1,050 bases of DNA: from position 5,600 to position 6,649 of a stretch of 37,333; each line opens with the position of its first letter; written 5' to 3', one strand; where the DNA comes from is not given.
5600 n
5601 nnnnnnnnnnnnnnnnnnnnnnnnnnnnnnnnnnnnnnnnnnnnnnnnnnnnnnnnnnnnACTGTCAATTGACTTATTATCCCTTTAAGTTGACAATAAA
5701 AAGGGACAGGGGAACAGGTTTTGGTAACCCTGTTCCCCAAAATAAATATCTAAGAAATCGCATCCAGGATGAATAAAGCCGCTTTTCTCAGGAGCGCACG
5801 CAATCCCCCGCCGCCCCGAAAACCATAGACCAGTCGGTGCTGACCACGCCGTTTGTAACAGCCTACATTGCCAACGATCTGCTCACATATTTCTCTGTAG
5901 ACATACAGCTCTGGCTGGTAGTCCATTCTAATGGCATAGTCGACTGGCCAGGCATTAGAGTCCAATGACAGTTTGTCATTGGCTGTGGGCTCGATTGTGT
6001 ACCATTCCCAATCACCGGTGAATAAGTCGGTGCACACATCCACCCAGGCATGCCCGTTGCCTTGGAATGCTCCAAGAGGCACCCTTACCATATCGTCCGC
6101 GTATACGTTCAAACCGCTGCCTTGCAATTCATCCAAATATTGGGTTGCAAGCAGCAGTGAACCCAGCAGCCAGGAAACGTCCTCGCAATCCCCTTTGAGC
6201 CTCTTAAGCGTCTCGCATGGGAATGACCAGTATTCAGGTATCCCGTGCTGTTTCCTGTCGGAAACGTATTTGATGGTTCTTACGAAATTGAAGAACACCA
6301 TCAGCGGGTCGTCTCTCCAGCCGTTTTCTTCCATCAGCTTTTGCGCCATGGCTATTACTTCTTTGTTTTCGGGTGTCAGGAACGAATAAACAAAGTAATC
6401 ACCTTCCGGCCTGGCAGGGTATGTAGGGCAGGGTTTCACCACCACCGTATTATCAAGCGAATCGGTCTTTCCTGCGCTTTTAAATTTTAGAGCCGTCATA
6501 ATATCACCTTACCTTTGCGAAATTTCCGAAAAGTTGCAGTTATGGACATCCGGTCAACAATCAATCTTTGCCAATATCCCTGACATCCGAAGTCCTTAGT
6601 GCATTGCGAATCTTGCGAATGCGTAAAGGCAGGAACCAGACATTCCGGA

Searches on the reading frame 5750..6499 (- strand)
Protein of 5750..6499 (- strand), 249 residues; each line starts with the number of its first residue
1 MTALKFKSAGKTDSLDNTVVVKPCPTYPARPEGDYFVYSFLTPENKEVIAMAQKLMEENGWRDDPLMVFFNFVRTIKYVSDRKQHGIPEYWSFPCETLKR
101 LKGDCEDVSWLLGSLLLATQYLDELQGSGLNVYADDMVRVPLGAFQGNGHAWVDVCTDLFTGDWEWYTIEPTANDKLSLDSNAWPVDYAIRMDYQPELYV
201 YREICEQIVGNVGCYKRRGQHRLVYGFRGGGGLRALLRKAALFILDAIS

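Call 15: search_protein_families(library=pfam, proteins=[window:5750-6499:-], max_evalue=0.001)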
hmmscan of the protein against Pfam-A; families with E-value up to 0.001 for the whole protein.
window:5750-6499:- (249 aa): 0 families

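Call 101: find_homologous_proteins(query=window:5750-6499:-, max_evalue=0.00001)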
Query window:5750-6499:- (249 aa): 3 proteins with E <= 0.00001 among 501 candidates.
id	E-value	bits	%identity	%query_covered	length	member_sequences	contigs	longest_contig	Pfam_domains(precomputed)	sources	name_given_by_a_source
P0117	2.6e-172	589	100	100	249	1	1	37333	-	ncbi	-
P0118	2.2e-138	478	83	99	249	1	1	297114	-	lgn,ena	-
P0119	1.8e-129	448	76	99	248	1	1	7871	-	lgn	-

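Call 102: find_encoding_contigs(protein=P0118, flank=10000, max_places=3)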
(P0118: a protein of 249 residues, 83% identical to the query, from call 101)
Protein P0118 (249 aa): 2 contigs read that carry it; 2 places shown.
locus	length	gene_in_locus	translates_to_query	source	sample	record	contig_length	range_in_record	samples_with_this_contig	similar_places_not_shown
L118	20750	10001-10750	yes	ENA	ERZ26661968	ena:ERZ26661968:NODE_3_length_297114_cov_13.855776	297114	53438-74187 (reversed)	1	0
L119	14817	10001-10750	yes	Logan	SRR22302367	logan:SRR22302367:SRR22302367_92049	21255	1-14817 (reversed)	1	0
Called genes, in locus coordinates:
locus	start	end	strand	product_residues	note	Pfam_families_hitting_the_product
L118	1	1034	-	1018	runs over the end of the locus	-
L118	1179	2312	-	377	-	-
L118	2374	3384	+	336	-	PF26356:Pelota_N, PF03464:eRF1_2, PF03465:eRF1_3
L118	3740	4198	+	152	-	-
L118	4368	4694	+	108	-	-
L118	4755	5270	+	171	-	-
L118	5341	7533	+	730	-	PF12796:Ank_2 (weak), PF13606:Ank_3 (faint), PF13637:Ank_4 (faint), PF00023:Ank (faint)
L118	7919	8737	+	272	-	-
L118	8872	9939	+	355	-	-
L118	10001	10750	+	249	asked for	-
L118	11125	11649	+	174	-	-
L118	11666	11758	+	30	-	-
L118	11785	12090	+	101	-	PF00196:GerE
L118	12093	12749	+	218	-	-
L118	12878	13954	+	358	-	-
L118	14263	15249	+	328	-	-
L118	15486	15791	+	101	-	-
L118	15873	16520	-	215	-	PF00730:HhH-GPD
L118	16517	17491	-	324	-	PF01336:tRNA_anti-codon, PF01966:HD, PF18019:Cas3_HD (weak)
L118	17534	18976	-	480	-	PF02386:TrkH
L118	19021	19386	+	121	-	-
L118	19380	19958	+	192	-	-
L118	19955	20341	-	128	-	-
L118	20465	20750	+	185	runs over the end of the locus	PF24336:DUF7504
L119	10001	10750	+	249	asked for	-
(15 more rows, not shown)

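Call 103: find_encoding_contigs(protein=P0119, flank=10000, max_places=3)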
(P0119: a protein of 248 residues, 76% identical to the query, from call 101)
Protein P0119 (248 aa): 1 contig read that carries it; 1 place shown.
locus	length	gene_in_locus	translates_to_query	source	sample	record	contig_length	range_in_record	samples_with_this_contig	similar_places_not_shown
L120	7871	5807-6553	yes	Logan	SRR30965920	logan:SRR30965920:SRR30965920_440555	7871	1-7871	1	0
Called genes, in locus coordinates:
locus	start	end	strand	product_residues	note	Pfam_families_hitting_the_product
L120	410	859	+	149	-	-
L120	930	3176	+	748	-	PF12796:Ank_2 (weak), PF13637:Ank_4 (faint), PF00023:Ank (faint), PF13606:Ank_3 (faint)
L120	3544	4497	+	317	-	-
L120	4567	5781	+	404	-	-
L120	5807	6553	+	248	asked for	-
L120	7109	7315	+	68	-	-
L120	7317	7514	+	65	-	-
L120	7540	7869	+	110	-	?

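Call 108: search_protein_families(library=pfam, proteins=[L118:11125-11649:+, L118:12093-12749:+, L118:12878-13954:+, L118:14263-15249:+, L118:15486-15791:+, L118:16517-17491:-], max_evalue=0.001)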
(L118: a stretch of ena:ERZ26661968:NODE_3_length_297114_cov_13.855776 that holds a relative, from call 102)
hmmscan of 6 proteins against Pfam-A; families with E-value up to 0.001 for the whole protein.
L118:11125-11649:+ (174 aa): 0 families

L118:12093-12749:+ (218 aa): 0 families

L118:12878-13954:+ (358 aa): 0 families

L118:14263-15249:+ (328 aa): 0 families

L118:15486-15791:+ (101 aa): 0 families

L118:16517-17491:- (324 aa): 3 families
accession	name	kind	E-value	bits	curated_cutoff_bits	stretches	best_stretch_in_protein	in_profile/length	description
PF01966.28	HD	-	3.7e-15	56.7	22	1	174-293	2-115/116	HD domain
PF01336.31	tRNA_anti-codon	-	1.3e-09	38.3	27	1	33-94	12-71/75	OB-fold nucleic acid binding domain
PF18019.7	Cas3_HD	-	3e-06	27.9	23.1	1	174-283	30-146/207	Cas3, HD domain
